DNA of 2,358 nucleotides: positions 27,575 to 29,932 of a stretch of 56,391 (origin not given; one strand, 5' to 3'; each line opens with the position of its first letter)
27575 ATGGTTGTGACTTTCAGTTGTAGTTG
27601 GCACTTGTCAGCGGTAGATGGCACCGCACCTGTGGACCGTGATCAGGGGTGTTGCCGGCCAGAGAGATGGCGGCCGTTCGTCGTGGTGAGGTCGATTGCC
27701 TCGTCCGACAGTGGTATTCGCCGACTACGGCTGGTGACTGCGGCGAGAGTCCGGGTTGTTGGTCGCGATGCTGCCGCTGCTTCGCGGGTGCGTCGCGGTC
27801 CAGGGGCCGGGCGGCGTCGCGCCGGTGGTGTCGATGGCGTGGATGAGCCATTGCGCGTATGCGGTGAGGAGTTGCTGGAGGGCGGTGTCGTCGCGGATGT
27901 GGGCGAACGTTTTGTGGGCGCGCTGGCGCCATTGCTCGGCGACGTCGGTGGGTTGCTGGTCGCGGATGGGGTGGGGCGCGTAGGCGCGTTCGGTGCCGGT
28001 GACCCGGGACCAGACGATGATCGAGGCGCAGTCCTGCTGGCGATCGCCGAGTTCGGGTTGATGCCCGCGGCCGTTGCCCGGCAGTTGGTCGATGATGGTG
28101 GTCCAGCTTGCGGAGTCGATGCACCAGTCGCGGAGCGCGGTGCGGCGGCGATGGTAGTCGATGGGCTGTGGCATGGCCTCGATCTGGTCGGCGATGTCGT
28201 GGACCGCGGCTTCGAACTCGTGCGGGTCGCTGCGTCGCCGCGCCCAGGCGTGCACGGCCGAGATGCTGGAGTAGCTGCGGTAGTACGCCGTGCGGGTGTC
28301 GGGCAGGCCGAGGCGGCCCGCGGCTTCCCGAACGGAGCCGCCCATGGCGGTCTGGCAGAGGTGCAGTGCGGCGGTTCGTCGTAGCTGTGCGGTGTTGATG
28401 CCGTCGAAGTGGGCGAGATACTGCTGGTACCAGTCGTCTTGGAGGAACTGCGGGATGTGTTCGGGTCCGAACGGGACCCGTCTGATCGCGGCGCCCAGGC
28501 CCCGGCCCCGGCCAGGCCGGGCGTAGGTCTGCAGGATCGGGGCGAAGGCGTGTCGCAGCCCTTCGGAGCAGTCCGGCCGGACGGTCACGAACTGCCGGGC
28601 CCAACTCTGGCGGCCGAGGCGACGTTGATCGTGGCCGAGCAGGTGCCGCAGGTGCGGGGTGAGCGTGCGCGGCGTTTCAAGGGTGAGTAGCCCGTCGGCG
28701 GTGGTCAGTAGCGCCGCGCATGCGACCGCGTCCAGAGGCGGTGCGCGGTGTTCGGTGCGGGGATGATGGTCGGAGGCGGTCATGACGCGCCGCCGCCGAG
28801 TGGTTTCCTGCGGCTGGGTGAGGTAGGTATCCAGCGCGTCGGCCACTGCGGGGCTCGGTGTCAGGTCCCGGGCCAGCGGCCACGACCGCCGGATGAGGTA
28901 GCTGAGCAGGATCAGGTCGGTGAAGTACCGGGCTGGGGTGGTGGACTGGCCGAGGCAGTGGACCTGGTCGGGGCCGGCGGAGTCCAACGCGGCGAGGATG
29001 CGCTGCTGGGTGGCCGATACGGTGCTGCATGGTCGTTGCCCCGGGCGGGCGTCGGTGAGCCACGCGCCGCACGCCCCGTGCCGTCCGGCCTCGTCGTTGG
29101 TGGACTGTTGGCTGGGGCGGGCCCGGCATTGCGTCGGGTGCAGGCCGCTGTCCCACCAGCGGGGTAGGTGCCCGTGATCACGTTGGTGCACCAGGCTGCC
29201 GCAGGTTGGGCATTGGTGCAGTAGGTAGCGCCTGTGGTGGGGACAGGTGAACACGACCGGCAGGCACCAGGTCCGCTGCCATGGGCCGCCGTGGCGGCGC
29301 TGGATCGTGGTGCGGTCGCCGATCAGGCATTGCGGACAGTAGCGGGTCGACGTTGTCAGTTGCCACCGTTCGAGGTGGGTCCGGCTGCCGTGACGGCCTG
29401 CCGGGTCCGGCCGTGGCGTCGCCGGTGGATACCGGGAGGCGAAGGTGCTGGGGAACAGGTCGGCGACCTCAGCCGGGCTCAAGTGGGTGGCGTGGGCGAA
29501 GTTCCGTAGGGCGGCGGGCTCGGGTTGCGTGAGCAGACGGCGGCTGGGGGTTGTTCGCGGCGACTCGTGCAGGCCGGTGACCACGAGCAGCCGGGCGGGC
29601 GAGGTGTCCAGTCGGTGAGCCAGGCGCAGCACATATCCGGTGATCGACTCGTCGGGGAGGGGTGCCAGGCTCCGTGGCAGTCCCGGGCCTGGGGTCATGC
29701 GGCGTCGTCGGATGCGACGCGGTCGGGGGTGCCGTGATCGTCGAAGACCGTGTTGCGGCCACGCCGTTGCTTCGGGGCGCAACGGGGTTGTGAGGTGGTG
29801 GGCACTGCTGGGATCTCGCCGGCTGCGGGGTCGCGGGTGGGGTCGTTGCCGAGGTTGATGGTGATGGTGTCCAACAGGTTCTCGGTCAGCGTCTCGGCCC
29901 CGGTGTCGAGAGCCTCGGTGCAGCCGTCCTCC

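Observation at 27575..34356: Base-precise Tn7-like transposon with 5-bp target duplication, inserted downstream of the ICE cell-wall hydrolase gene in the canonical Tn7/glmS orientation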

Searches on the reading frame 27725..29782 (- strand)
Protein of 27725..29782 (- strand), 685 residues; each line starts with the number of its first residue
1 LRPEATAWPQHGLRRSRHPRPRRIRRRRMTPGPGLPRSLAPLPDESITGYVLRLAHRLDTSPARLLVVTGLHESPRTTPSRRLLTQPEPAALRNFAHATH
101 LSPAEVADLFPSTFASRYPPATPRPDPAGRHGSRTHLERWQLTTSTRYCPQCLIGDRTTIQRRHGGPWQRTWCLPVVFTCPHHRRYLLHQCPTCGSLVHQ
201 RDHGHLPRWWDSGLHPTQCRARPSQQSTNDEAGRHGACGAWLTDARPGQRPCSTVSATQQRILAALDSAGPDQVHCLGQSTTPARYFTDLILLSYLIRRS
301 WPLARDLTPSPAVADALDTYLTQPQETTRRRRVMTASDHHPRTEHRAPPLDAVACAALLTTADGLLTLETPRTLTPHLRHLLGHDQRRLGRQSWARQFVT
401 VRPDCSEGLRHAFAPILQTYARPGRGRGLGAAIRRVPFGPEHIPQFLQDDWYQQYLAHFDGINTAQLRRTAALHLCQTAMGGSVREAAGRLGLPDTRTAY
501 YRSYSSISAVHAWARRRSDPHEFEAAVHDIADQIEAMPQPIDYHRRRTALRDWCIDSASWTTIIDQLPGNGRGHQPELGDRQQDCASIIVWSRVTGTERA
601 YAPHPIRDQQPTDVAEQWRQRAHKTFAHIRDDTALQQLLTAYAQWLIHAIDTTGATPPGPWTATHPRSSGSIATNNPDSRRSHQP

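Call 6: search_protein_families(library=pfam, proteins=[window:27725-29782:-], max_evalue=0.01)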
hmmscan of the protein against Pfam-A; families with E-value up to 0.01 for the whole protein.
window:27725-29782:- (685 aa): 2 families
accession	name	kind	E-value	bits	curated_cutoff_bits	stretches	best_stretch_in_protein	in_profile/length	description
PF06527.16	TniQ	-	3.6e-19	70.3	27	1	36-187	1-142/142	TniQ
PF20432.4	Xre-like-HTH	-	0.0019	18.9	25.8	0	90-118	13-44/63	Antitoxin Xre-like helix-turn-helix domain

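Call 14: find_homologous_proteins(query=window:27725-29782:-, max_evalue=1e-10)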
Query window:27725-29782:- (685 aa): 128 proteins with E <= 1e-10 among 8000 candidates; the best 120 are listed.
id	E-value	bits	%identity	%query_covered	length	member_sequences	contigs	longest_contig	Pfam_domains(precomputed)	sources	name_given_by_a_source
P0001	0.0e+0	1533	100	96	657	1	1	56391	PF06527.17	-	-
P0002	2.2e-220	752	79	62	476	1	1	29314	-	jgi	jgi:hypothetical protein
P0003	7.3e-218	744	77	63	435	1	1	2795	-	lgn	-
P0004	1.1e-209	717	58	86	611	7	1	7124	PF06527.17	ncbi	-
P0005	4.3e-209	715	55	92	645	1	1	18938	PF06527.17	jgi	jgi:hypothetical protein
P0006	2.4e-204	699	56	91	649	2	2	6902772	PF06527.17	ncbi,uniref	ncbi:TniQ family protein [Micromonospora tulbaghiae]|uniref:TniQ family protein n=1 Tax=Micromonospo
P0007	8.3e-192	658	59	75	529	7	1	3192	PF06527.17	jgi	-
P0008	2.5e-183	630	51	91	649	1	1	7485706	PF06527.17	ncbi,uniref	ncbi:TniQ family protein [Actinokineospora sp. HUAS TT18]|uniref:TniQ family protein n=1 Tax=Actinok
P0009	1.2e-173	598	50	87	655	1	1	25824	PF06527.17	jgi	jgi:TniQ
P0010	5.3e-167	576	48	90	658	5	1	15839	PF06527.17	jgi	jgi:hypothetical protein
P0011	8.7e-166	572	47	91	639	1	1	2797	PF06527.17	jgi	jgi:hypothetical protein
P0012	1.8e-160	554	46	91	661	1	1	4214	PF06527.17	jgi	jgi:hypothetical protein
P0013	1.0e-158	548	47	91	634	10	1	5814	PF06527.17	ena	-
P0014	2.6e-158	547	47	85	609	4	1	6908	PF06527.17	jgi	jgi:TniQ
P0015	3.0e-157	544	57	68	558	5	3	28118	-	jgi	jgi:hypothetical protein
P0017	1.8e-143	498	46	90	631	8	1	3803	PF06527.17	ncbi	-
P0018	4.1e-137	477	48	75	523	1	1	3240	PF06527.17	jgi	jgi:hypothetical protein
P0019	2.9e-134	468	43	90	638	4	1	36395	PF06527.17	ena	-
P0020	1.1e-133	466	42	91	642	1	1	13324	PF06527.17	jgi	jgi:hypothetical protein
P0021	2.1e-130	455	42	86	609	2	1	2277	PF06527.17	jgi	jgi:TniQ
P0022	8.9e-130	453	39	92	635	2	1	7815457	PF06527.17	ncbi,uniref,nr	ncbi:TniQ family protein [Streptomyces argyrophyllae]|uniref:TniQ family protein n=1 Tax=Streptomyce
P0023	1.8e-128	448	40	93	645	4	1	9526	PF06527.17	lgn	-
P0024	2.4e-126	441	40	92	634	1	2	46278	PF06527.17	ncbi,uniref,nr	ncbi:TniQ family protein [Streptomyces sp. H10-C2]|uniref:TniQ family protein n=1 Tax=unclassified S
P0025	1.5e-125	439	40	92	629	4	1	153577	PF06527.17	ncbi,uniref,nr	ncbi:TniQ family protein [Streptomyces tauricus]|uniref:TniQ family protein n=1 Tax=Streptomyces tau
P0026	7.8e-122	427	39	93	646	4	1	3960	PF06527.17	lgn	-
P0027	1.9e-121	425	39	93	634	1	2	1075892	PF06527.17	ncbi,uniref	ncbi:TniQ family protein [Streptomyces hirsutus]|uniref:TniQ family protein n=1 Tax=Streptomyces hir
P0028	2.5e-120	422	40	93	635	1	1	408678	PF06527.17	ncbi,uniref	ncbi:TniQ family protein [Streptomyces sp. NPDC058108]|uniref:TniQ family protein n=1 Tax=Streptomyc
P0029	9.3e-120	420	40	91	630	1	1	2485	PF06527.17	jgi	jgi:hypothetical protein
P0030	1.2e-119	419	39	92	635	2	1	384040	PF06527.17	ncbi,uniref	ncbi:TniQ family protein [Streptomyces mirabilis]|uniref:TniQ family protein n=1 Tax=Streptomyces mi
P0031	2.1e-118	415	40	91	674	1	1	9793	PF06527.17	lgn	-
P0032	5.2e-114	401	41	90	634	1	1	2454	PF06527.17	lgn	-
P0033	7.9e-112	393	52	61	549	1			PF06527.17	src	-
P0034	3.0e-111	392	39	90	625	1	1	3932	PF06527.17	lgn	-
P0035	3.4e-111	391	40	91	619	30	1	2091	PF06527.17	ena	-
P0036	3.2e-110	388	40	90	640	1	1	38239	PF06527.17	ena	-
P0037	3.6e-109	385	41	90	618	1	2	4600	PF06527.17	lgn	-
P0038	2.3e-108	382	41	90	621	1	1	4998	PF06527.17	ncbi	-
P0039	1.5e-107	379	37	91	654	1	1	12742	PF06527.17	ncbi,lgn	-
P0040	3.4e-107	378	39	91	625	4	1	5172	PF06527.17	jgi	jgi:hypothetical protein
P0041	2.0e-106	376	40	92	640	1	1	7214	PF06527.17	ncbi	ncbi:MAG: TniQ family protein [Streptosporangiales bacterium]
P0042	7.7e-106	374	40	90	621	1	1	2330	PF06527.17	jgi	jgi:TniQ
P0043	1.2e-105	373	39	86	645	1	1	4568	PF06527.17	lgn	-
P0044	2.7e-105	372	40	90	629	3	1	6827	PF06527.17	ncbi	-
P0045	4.9e-103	364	39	90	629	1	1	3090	PF06527.17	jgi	jgi:TniQ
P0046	1.8e-102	363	37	86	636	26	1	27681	PF06527.17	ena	-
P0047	1.2e-101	360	38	91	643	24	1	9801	PF06527.17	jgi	-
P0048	2.3e-100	356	39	90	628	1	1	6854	PF06527.17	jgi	jgi:hypothetical protein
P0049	1.7e-99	353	38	91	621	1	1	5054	PF06527.17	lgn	-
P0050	1.8e-98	349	38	90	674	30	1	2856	PF06527.17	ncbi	-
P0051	2.9e-96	342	40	84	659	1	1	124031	PF06527.17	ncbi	ncbi:TniQ family protein [Nocardia gipuzkoensis]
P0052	9.6e-93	330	49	57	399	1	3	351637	PF06527.17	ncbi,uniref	ncbi:TniQ family protein [Amycolatopsis samaneae]|uniref:TniQ family protein n=1 Tax=Amycolatopsis s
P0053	1.1e-91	327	38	84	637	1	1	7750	PF06527.17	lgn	-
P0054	1.1e-90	324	38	91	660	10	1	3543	PF06527.17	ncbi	-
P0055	9.3e-90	320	41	76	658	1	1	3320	PF06527.17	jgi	jgi:TniQ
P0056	6.5e-88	314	37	83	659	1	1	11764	PF06527.17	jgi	jgi:hypothetical protein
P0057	1.5e-86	310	37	93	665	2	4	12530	PF06527.17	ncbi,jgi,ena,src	-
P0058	4.3e-86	308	36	92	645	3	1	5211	PF06527.17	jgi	jgi:hypothetical protein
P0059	2.7e-85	306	36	92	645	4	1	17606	PF06527.17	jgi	jgi:hypothetical protein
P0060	2.9e-85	306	36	84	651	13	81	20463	PF06527.17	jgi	jgi:hypothetical protein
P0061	5.0e-85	305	38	83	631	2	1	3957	PF06527.17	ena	-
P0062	2.1e-84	303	36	91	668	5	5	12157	PF06527.17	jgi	-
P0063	4.8e-84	302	36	90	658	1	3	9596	PF06527.17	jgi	jgi:hypothetical protein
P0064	3.2e-83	299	39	83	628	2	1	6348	PF06527.17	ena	-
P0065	7.9e-83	298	45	56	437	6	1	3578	PF06527.17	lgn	-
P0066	1.9e-81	293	35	90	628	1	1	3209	PF06527.17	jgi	jgi:TniQ protein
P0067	2.3e-81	293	37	92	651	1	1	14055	PF06527.17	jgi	jgi:TniQ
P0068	4.7e-81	292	36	84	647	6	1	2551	PF06527.17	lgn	-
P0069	2.0e-80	290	36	91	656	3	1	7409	PF06527.17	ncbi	-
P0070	4.3e-80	289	37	90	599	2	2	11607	PF06527.17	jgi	jgi:hypothetical protein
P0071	3.1e-79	286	36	91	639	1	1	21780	PF06527.17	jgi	jgi:hypothetical protein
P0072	6.8e-79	285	36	91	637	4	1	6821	PF06527.17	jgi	jgi:hypothetical protein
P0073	7.2e-79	284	36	91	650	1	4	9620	PF06527.17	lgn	-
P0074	1.1e-78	284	36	90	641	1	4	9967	PF06527.17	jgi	jgi:hypothetical protein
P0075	1.7e-78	283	35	90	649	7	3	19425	PF06527.17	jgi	jgi:hypothetical protein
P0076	1.9e-78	283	38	84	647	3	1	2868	PF06527.17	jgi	jgi:hypothetical protein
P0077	2.0e-78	283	38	84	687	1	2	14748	PF06527.17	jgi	jgi:hypothetical protein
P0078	3.8e-78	282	36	90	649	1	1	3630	PF06527.17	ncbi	ncbi:MAG: TniQ family protein [Streptosporangiaceae bacterium]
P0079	7.5e-78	281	34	92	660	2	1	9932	PF06527.17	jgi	jgi:hypothetical protein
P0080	1.7e-77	280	36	92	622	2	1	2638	PF06527.17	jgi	jgi:hypothetical protein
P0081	8.3e-77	278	34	91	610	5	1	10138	PF06527.17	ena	-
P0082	1.0e-76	277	35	90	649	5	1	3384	PF06527.17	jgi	jgi:TniQ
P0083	3.3e-76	276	35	91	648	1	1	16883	PF06527.17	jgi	jgi:hypothetical protein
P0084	4.4e-76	275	35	91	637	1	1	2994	PF06527.17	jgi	jgi:hypothetical protein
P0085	9.4e-75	271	35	91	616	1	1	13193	PF06527.17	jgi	jgi:TniQ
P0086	1.1e-74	271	35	90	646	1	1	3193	PF06527.17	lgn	-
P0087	6.4e-74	268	36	83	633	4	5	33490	PF06527.17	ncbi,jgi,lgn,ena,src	-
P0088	4.8e-72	262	34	90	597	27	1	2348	PF06527.17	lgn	-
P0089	1.3e-71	261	33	92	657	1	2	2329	PF06527.17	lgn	-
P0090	1.4e-71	260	35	90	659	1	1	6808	PF06527.17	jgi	-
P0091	1.8e-71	260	33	90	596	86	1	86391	PF06527.17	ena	-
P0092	1.3e-70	257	34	94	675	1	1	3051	PF06527.17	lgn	-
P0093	1.4e-70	257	36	83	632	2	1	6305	PF06527.17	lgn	-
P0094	1.5e-70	257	32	93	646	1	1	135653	PF06527.17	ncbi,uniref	ncbi:TniQ family protein [Nonomuraea sp. NPDC046802]|uniref:TniQ family protein n=1 Tax=Nonomuraea s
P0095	9.1e-70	254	32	92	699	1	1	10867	PF06527.17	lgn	-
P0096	1.1e-69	254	41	56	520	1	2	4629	PF06527.17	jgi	-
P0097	1.8e-69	253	35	90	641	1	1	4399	PF06527.17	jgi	jgi:hypothetical protein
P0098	1.0e-68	251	33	90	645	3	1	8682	PF06527.17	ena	-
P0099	2.7e-68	250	36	84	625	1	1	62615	PF06527.17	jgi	jgi:hypothetical protein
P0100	7.8e-68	248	34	90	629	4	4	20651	PF06527.17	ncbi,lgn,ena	-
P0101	1.9e-67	247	33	90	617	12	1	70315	PF06527.17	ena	-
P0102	6.9e-67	245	34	83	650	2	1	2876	PF06527.17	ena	-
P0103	4.5e-65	239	38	71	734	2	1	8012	PF06527.17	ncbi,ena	-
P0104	2.3e-64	237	33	90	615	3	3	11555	PF06527.17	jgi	jgi:hypothetical protein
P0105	1.5e-63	234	33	88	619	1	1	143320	PF06527.17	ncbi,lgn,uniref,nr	ncbi:TniQ family protein [Streptomyces sp. NBC_01217]|uniref:TniQ family protein n=1 Tax=Streptomyce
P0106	7.3e-63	232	40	56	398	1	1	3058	PF06527.17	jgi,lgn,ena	-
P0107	2.5e-60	223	31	89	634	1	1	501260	PF06527.17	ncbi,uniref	ncbi:TniQ family protein [Streptomyces anulatus]|uniref:TniQ family protein n=1 Tax=Streptomyces anu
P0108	1.1e-57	214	41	49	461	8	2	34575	PF06527.17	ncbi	ncbi:TniQ family protein [Streptomyces nodosus]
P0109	1.9e-57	214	39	57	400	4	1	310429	PF06527.17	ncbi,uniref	ncbi:TniQ family protein [Streptomyces niveus]|uniref:TniQ family protein n=1 Tax=Streptomyces niveu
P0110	1.2e-56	211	40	54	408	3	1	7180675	PF06527.17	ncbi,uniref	ncbi:TniQ family protein [Streptomyces sp. P9-2]|uniref:TniQ family protein n=1 Tax=Streptomyces sp.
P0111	3.2e-56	210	39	53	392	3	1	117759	PF06527.17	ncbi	ncbi:TniQ family protein [Streptomyces sp. NPDC002835]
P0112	4.0e-56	209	42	55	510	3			PF06527.17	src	-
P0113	5.0e-56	209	40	48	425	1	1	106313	PF06527.17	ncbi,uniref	ncbi:TniQ family protein [Streptomyces cinereoruber]|uniref:TniQ family protein n=1 Tax=Streptomyces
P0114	1.9e-54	204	42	48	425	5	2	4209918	PF06527.17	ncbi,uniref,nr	ncbi:TniQ family protein [Streptomyces filamentosus]|uniref:TniQ domain-containing protein n=1 Tax=S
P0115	2.8e-53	200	39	57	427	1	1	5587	PF06527.17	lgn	-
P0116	6.1e-53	199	45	42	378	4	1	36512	PF06527.17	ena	-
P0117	6.7e-53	199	39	55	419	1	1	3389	PF06527.17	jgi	jgi:hypothetical protein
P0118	2.0e-52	197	31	91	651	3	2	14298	PF06527.17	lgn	-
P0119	8.1e-52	195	37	53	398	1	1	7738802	PF06527.17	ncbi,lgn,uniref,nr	ncbi:TniQ family protein [Streptomyces sp. NBC_01754]|uniref:TniQ family protein n=1 Tax=Streptomyce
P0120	7.6e-50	189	35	66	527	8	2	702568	PF06527.17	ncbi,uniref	ncbi:TniQ family protein [Streptomyces roseus]|uniref:TniQ family protein n=1 Tax=Streptomyces roseu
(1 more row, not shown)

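Call 15: find_encoding_contigs(protein=P0002, flank=10000, max_places=4)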
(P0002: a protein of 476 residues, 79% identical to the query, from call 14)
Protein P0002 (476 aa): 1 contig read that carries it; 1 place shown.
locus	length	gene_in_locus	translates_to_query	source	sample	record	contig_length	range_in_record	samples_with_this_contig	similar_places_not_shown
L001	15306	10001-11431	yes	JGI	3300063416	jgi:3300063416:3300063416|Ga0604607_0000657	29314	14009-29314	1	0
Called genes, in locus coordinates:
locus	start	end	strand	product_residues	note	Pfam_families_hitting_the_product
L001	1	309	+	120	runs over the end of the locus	-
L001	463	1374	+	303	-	-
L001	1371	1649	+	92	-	-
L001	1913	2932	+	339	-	PF10935:DUF2637 (weak)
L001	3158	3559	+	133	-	-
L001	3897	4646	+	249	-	PF06750:A24_N_bact (weak)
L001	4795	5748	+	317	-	-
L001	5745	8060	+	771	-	-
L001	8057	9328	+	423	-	PF05621:TniB, PF13401:AAA_22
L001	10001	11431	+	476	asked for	-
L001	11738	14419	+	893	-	PF12796:Ank_2, PF13606:Ank_3 (faint), PF12796:Ank_2, PF13857:Ank_5 (weak), PF00023:Ank (weak), PF13637:Ank_4 (weak), PF12796:Ank_2, PF13857:Ank_5, +1 more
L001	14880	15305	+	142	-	?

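Call 16: find_encoding_contigs(protein=P0006, flank=10000, max_places=4)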
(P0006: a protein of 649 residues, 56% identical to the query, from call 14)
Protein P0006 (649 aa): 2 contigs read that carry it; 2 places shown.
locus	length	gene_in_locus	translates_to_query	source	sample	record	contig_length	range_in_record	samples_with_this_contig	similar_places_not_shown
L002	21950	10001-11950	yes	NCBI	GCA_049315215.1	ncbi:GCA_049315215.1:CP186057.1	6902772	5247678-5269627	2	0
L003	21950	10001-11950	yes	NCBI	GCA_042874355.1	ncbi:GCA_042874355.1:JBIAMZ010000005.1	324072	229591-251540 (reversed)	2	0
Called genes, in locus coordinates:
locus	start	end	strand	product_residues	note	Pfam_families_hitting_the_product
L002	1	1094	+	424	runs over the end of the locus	PF06772:LtrA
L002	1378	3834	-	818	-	PF02687:FtsX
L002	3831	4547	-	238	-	PF00005:ABC_tran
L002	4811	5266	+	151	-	-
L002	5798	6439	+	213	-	-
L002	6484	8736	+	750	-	-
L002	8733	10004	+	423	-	PF05621:TniB (weak), PF13401:AAA_22 (weak)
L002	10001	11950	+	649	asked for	PF06527:TniQ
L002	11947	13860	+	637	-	PF06527:TniQ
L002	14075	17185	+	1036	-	PF00486:Trans_reg_C (weak), PF03704:BTAD, PF07719:TPR_2 (faint), PF13401:AAA_22 (weak), PF25872:HTH_77, PF13424:TPR_12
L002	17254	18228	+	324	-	PF00005:ABC_tran, PF13304:AAA_21 (weak), PF13732:DrrA1-3_C (faint)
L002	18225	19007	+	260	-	PF01061:ABC2_membrane, PF12698:ABC2_membrane_3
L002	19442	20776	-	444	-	PF13941:MutL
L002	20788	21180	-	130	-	PF03061:4HBT (weak)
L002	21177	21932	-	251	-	PF16554:OAM_dimer, PF02310:B12-binding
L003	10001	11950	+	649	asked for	PF06527:TniQ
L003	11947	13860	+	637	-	PF06527:TniQ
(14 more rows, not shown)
